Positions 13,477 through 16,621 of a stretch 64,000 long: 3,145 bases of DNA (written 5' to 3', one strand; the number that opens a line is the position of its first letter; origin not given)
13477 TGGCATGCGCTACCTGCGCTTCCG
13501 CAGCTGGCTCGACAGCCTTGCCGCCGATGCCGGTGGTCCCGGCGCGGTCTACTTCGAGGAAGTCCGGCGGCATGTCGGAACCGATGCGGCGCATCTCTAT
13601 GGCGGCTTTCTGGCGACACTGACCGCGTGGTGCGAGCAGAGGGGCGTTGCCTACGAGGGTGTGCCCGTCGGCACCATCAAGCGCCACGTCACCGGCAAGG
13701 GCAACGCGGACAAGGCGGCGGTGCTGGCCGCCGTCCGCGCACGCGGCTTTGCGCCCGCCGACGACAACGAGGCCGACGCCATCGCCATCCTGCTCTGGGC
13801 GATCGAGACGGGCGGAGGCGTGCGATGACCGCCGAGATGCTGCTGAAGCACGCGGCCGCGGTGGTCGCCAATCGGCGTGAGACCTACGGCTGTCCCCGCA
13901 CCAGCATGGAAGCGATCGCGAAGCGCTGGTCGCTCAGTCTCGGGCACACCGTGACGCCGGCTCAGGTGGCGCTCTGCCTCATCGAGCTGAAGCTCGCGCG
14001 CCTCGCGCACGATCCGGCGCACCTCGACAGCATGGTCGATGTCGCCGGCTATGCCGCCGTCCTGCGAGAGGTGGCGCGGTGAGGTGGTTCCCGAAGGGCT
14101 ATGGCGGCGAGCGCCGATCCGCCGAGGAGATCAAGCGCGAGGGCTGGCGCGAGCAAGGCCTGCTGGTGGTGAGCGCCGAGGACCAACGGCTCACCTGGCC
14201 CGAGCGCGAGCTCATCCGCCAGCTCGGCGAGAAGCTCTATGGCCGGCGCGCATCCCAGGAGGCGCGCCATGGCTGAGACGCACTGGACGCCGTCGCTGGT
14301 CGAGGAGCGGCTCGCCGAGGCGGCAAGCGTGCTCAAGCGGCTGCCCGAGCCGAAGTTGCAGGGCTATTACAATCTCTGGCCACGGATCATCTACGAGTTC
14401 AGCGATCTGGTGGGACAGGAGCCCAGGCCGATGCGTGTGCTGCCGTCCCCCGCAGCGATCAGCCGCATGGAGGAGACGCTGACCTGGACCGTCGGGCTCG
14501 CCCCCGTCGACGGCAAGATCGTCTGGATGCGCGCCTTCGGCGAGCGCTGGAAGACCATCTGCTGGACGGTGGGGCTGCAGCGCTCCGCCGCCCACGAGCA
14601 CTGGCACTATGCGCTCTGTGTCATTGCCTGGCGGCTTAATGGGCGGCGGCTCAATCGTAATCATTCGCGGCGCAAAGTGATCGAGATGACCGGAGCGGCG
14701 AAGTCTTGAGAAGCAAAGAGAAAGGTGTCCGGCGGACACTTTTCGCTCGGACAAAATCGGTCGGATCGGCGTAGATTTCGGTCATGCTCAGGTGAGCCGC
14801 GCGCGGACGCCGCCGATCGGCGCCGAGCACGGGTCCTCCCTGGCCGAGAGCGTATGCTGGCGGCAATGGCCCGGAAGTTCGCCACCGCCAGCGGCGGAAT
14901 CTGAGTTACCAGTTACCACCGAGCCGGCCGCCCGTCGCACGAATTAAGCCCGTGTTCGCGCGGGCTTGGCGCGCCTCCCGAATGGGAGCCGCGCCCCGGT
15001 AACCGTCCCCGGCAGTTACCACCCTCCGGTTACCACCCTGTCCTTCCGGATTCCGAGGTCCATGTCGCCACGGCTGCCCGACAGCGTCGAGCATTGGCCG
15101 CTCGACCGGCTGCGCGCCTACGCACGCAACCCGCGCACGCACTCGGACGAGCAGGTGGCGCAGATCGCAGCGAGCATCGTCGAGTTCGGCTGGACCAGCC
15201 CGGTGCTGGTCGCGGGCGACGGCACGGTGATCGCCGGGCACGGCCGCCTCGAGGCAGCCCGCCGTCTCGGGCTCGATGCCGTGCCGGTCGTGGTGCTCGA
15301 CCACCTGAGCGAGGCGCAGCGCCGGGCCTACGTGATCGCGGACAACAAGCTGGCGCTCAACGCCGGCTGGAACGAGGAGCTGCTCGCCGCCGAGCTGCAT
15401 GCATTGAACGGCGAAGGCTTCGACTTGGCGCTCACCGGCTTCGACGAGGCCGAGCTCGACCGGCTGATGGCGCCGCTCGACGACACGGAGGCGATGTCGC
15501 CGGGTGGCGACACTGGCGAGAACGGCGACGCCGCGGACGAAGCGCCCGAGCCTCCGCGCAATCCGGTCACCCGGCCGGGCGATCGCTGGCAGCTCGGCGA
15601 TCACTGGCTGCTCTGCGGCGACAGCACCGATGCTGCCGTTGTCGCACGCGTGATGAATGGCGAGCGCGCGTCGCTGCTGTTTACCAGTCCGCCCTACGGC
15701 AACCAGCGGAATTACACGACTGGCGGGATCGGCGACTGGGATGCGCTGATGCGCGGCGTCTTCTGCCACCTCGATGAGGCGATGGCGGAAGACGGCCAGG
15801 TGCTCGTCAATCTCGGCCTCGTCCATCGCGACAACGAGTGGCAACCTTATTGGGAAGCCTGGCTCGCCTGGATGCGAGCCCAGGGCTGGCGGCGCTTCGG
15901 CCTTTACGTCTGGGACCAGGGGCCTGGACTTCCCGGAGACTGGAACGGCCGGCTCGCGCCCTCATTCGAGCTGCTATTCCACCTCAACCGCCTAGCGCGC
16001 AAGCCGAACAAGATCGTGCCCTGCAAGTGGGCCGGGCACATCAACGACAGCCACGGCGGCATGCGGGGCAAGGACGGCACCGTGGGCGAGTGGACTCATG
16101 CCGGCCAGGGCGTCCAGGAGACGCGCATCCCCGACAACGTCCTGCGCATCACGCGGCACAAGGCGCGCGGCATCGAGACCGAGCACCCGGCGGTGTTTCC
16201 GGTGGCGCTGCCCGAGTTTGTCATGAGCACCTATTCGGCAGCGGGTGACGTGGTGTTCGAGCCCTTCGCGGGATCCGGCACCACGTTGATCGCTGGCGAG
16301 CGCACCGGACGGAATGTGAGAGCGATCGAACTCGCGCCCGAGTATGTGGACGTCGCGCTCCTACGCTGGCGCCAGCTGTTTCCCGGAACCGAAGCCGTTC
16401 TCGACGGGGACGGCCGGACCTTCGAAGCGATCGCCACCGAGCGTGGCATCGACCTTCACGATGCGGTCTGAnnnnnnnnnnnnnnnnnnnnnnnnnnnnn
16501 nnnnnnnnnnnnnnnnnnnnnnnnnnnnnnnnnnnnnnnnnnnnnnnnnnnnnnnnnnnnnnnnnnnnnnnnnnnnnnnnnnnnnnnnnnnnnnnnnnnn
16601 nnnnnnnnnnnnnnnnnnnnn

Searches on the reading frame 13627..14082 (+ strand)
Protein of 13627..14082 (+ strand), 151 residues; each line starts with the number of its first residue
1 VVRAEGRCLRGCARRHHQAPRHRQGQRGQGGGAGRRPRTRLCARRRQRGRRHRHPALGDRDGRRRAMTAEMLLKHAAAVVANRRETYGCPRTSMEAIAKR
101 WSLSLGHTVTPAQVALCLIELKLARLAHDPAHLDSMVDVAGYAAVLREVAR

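Call 8: search_protein_families(library=pfam, proteins=[window:13627-14082:+], max_evalue=0.01)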
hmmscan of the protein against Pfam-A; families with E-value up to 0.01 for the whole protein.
window:13627-14082:+ (151 aa): 1 family
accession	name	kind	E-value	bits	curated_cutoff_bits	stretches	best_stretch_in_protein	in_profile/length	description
PF19905.4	DUF6378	-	8.4e-24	84.1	27.1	1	73-149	3-80/81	Domain of unknown function (DUF6378)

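Call 9: search_protein_families(library=phrogs, proteins=[window:13627-14082:+], max_evalue=0.001)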
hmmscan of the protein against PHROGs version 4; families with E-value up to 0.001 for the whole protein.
window:13627-14082:+ (151 aa): 6 families
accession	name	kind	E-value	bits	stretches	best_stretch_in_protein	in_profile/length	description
phrog_474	-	other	1.1e-22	82.2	1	56-150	116-211/274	phosphofructokinase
phrog_6328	-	unknown function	2.9e-18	67.9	1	34-145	126-237/249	-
phrog_1167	-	other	1.1e-16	62.6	1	69-149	3-84/169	phosphofructokinase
phrog_1597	-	unknown function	4.9e-11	44.4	1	74-145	103-175/189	-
phrog_6342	-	unknown function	3e-10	41.6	1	76-150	59-133/236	-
phrog_18396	-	unknown function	2.2e-06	28.9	1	70-149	159-244/248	-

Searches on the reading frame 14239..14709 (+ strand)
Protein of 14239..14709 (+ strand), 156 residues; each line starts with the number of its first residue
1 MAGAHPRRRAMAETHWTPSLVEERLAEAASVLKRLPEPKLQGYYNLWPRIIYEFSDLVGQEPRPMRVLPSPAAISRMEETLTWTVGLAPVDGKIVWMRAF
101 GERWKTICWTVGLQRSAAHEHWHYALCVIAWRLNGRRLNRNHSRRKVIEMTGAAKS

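Call 8: search_protein_families(library=pfam, proteins=[window:14239-14709:+], max_evalue=0.01)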
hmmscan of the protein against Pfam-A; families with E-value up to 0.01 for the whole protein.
window:14239-14709:+ (156 aa): 1 family
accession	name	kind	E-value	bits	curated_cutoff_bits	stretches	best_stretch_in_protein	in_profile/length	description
PF19889.5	DUF6362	-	1.4e-38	131.6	31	1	33-129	1-98/98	Domain of unknown function (DUF6362)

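Call 9: search_protein_families(library=phrogs, proteins=[window:14239-14709:+], max_evalue=0.001)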
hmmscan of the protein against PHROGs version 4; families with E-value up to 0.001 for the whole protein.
window:14239-14709:+ (156 aa): 1 family
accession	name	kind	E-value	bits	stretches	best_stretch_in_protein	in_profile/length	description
phrog_6836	-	unknown function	7.4e-42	143.6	1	8-141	4-140/144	-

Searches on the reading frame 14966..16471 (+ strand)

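Call 8: search_protein_families(library=pfam, proteins=[window:14966-16471:+], max_evalue=0.01)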
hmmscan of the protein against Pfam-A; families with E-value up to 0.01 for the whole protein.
window:14966-16471:+ (501 aa): 2 families
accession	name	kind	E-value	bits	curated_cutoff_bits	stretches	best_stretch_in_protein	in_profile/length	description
PF01555.25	N6_N4_Mtase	-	1.5e-19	71.3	26.7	1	237-464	3-219/221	DNA methylase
PF02195.25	ParB_N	-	3.2e-07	30.7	26.3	1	41-118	3-84/95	ParB N-terminal domain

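Call 9: search_protein_families(library=phrogs, proteins=[window:14966-16471:+], max_evalue=0.001)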
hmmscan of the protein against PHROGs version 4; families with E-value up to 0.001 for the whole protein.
window:14966-16471:+ (501 aa): 30 families (the best 25 are shown)
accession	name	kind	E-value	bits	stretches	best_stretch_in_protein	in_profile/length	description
phrog_498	-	other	8e-120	402.2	1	35-493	29-444/633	DNA methyltransferase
phrog_15396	-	DNA, RNA and nucleotide metabolism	1.5e-55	189.8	1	41-198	4-159/258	ParB-like partition nuclease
phrog_620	-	DNA, RNA and nucleotide metabolism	2.5e-55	188.9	1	41-179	9-146/217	ParB-like partition protein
phrog_8071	-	DNA, RNA and nucleotide metabolism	6.3e-38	132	1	41-248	7-207/389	ParB-like partition protein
phrog_930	-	DNA, RNA and nucleotide metabolism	2.4e-34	120.1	1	41-178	7-143/223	ParB-like partition protein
phrog_67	-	other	1.2e-33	118.2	1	121-476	72-351/743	DNA methyltransferase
phrog_940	-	DNA, RNA and nucleotide metabolism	2.2e-22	80.8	1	46-160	11-123/388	nuclease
phrog_723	-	DNA, RNA and nucleotide metabolism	4.4e-22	80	1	39-191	11-162/223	ParB-like partition protein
phrog_9353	-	unknown function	8.7e-22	79.2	1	48-175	18-145/245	-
phrog_3008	-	other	3e-18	67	1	398-471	141-214/244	DNA methyltransferase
phrog_18056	-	DNA, RNA and nucleotide metabolism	4.7e-14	53.1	1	46-128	8-89/387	ParB-like partition nuclease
phrog_5475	-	unknown function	1.7e-12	47.9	1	44-113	6-74/458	-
phrog_4715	-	DNA, RNA and nucleotide metabolism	1.7e-12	47.6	1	44-130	150-240/630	ParB-like partition protein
phrog_6218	-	DNA, RNA and nucleotide metabolism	9.9e-12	45.7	1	48-128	12-97/506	ParB-like partition protein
phrog_23085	-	unknown function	6.4e-11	43.1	1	403-472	40-109/138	-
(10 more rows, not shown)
